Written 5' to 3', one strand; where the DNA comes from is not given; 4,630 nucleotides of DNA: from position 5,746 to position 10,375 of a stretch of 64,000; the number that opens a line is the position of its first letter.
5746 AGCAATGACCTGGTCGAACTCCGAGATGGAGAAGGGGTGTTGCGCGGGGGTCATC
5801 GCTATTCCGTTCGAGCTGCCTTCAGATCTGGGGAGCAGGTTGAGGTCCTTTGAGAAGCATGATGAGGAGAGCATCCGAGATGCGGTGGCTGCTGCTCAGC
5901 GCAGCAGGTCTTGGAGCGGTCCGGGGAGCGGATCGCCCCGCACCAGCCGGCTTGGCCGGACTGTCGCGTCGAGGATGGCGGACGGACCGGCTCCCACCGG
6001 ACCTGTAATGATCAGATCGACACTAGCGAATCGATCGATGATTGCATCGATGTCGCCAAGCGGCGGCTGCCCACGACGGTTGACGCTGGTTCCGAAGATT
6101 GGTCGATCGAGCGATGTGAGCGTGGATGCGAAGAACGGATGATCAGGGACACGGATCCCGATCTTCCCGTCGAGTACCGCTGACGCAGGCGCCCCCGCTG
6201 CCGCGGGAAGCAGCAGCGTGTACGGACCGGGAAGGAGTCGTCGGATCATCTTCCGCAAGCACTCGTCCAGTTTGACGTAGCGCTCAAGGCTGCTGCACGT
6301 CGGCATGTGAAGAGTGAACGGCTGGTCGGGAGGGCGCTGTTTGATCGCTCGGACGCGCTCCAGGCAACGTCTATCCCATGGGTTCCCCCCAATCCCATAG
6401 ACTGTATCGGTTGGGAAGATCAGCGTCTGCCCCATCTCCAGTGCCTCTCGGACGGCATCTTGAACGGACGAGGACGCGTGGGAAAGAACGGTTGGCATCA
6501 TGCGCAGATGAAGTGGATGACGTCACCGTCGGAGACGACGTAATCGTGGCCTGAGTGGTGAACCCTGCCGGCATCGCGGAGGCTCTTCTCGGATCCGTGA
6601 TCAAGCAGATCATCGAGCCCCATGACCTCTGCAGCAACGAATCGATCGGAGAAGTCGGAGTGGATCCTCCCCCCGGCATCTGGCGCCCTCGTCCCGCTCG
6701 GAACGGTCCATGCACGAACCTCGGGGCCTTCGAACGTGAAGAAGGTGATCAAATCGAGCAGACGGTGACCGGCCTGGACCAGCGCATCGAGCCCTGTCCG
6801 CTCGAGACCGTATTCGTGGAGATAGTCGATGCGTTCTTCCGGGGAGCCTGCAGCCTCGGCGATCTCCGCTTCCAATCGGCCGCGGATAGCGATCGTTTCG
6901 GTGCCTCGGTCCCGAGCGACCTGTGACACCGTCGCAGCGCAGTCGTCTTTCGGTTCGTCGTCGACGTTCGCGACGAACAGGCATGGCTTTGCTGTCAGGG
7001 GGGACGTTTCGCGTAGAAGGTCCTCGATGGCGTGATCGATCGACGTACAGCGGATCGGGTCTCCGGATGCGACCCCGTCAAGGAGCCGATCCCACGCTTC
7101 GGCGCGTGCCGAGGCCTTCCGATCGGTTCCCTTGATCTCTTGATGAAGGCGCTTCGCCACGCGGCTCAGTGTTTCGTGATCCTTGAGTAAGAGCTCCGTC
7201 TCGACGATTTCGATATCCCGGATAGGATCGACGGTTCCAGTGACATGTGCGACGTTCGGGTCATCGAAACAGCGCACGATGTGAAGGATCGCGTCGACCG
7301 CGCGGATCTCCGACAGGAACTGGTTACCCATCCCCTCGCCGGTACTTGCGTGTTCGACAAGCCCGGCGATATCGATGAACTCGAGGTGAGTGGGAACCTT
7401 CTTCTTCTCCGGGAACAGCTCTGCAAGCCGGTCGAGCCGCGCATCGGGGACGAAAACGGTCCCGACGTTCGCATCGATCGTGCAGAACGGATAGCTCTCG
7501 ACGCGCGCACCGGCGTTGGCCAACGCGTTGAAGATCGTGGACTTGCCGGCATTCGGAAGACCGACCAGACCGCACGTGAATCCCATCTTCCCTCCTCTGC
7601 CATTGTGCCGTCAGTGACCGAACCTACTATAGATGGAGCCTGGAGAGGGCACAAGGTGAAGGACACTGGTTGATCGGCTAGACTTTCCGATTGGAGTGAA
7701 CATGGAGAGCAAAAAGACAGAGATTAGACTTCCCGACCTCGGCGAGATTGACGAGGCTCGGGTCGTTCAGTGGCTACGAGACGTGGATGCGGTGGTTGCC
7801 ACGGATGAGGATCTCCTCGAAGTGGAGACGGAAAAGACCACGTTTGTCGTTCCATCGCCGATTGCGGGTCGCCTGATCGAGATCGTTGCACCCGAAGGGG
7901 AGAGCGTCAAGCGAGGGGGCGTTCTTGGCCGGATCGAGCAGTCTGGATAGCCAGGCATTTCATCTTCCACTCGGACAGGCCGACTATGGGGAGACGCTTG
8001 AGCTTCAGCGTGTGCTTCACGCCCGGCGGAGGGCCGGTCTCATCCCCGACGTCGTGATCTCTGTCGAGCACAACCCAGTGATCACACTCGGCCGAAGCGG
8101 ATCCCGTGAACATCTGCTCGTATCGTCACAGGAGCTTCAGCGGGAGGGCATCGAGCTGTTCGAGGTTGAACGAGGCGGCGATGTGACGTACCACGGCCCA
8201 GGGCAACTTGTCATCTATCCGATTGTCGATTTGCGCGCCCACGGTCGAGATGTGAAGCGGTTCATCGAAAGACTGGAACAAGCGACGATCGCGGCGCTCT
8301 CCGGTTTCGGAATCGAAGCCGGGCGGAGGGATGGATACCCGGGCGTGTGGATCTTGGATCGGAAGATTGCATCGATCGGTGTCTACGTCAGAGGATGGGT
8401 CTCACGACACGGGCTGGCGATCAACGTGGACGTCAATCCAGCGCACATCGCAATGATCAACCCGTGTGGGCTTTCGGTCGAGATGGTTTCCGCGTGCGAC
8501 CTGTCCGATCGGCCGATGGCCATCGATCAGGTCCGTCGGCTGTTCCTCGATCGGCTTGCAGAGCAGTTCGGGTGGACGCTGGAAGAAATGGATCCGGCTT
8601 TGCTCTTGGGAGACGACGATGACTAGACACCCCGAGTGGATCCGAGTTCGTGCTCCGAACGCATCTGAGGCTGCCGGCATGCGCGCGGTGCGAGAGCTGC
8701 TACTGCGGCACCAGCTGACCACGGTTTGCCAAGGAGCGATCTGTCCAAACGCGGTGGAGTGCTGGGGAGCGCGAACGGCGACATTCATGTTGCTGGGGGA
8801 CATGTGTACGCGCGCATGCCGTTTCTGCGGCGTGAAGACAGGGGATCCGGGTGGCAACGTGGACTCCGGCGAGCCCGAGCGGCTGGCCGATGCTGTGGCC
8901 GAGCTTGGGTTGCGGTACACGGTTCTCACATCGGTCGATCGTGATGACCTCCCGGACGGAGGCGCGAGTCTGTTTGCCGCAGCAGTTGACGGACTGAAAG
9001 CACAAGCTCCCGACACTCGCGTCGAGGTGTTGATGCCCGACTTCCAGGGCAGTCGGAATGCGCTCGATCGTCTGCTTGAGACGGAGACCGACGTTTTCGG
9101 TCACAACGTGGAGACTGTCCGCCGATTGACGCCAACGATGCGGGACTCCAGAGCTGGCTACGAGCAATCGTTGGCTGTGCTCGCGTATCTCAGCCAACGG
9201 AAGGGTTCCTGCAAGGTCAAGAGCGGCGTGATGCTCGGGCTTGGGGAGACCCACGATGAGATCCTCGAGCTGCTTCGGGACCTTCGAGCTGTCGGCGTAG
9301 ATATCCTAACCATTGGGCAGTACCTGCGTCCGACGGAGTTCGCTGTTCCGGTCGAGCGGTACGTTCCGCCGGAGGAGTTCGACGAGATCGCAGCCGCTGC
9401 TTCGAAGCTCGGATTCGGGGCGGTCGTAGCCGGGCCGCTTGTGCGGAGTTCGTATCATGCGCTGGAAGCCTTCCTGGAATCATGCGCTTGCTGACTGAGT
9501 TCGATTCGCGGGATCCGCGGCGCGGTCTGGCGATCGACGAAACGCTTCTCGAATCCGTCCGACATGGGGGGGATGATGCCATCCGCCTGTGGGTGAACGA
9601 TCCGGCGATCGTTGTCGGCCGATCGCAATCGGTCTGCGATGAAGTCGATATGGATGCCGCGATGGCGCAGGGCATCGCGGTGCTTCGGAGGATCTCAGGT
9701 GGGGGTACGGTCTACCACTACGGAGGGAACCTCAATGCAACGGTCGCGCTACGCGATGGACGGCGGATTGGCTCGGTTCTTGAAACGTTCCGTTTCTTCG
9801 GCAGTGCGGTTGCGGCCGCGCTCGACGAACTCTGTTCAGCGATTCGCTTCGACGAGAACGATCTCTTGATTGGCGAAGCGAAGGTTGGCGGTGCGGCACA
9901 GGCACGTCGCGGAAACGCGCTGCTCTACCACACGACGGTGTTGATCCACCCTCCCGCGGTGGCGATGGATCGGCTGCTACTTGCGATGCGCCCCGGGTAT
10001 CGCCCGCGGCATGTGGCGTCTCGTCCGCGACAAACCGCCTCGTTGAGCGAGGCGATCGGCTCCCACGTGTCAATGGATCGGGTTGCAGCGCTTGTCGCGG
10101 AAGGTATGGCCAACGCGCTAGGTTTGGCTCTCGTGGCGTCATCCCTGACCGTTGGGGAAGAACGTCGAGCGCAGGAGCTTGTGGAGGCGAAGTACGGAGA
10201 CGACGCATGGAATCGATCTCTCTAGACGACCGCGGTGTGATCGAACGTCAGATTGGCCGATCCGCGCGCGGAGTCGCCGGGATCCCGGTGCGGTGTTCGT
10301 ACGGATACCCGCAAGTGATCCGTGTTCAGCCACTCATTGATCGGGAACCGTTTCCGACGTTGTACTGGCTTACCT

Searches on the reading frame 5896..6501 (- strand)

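Call 49: search_protein_families(library=pfam, proteins=[window:5896-6501:-], max_evalue=0.0001)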
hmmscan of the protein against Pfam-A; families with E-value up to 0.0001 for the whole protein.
window:5896-6501:- (201 aa): 1 family
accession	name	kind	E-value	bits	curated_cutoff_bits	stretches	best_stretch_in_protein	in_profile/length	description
PF01300.24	Sua5_yciO_yrdC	-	1.1e-39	136.3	25.1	1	19-188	1-176/178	Telomere recombination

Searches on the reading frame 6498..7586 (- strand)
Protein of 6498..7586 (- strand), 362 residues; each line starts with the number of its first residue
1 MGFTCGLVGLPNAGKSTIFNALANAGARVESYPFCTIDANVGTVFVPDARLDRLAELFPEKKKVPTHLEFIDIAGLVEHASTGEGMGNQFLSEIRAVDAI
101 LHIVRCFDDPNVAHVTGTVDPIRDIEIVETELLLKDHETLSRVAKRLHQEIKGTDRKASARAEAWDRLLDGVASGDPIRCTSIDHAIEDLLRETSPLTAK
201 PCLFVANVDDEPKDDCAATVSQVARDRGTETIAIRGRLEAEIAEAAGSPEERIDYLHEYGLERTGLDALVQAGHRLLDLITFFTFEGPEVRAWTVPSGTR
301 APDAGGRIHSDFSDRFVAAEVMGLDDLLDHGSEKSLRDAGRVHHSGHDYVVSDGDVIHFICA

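Call 49: search_protein_families(library=pfam, proteins=[window:6498-7586:-], max_evalue=0.0001)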
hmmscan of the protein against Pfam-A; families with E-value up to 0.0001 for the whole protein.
window:6498-7586:- (362 aa): 3 families
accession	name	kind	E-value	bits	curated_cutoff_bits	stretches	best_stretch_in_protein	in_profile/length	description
PF06071.19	YchF-GTPase_C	-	2.8e-28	98.3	27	1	279-359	1-81/84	Protein of unknown function (DUF933)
PF01926.29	MMR_HSR1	-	1.5e-20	73.8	21.9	1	5-107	2-85/113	50S ribosome-binding GTPase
PF02421.24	FeoB_N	-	7.3e-07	29.3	27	1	4-44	2-42/156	Ferrous iron transport protein B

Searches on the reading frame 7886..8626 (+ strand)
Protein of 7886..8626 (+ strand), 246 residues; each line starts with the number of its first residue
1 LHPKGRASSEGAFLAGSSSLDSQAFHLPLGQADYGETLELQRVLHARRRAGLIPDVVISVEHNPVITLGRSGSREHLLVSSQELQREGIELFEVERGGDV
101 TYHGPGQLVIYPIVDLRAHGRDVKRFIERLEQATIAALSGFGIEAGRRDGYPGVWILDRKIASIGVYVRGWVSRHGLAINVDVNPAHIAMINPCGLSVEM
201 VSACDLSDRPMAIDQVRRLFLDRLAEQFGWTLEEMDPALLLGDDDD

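Call 49: search_protein_families(library=pfam, proteins=[window:7886-8626:+], max_evalue=0.0001)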
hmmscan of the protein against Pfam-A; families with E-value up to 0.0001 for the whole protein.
window:7886-8626:+ (246 aa): 1 family
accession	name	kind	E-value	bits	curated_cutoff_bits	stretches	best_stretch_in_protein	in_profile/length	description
PF21948.1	LplA-B_cat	-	9.1e-45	153.5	27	1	33-224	1-199/200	Lipoyl protein ligase A/B catalytic domain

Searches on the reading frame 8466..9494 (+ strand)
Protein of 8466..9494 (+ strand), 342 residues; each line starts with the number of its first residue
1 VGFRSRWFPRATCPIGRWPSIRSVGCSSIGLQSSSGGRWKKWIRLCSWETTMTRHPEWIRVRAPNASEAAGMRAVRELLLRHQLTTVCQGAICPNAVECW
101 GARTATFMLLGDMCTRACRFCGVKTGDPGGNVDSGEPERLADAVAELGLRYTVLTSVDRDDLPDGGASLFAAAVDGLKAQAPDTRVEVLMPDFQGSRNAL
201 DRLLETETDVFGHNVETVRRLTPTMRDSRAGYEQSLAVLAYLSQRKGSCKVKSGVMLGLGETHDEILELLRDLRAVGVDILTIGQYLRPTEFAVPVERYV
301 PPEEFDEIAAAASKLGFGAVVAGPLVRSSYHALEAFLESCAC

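Call 49: search_protein_families(library=pfam, proteins=[window:8466-9494:+], max_evalue=0.0001)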
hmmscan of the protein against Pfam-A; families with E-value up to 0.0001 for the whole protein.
window:8466-9494:+ (342 aa): 1 family
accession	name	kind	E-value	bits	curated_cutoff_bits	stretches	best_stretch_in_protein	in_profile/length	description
PF04055.27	Radical_SAM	-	1.4e-20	74.6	29.5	1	110-273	3-166/166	Radical SAM superfamily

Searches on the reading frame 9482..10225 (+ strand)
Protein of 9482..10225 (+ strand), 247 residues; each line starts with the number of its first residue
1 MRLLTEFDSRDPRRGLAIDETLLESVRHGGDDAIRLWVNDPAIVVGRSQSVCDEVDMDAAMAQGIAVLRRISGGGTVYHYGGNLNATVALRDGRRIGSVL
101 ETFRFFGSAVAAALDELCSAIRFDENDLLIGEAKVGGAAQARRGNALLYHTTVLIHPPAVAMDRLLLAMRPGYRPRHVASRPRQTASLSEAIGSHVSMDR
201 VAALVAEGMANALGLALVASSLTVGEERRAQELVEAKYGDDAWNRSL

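Call 49: search_protein_families(library=pfam, proteins=[window:9482-10225:+], max_evalue=0.0001)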
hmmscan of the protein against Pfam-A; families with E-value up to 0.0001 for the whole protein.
window:9482-10225:+ (247 aa): 2 families
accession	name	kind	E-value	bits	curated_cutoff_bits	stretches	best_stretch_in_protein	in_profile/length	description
PF21948.1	LplA-B_cat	-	1e-39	137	27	1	11-209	1-199/200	Lipoyl protein ligase A/B catalytic domain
PF03099.24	BPL_LplA_LipB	-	7.2e-05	23.2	21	0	54-156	15-131/133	Biotin/lipoate A/B protein ligase family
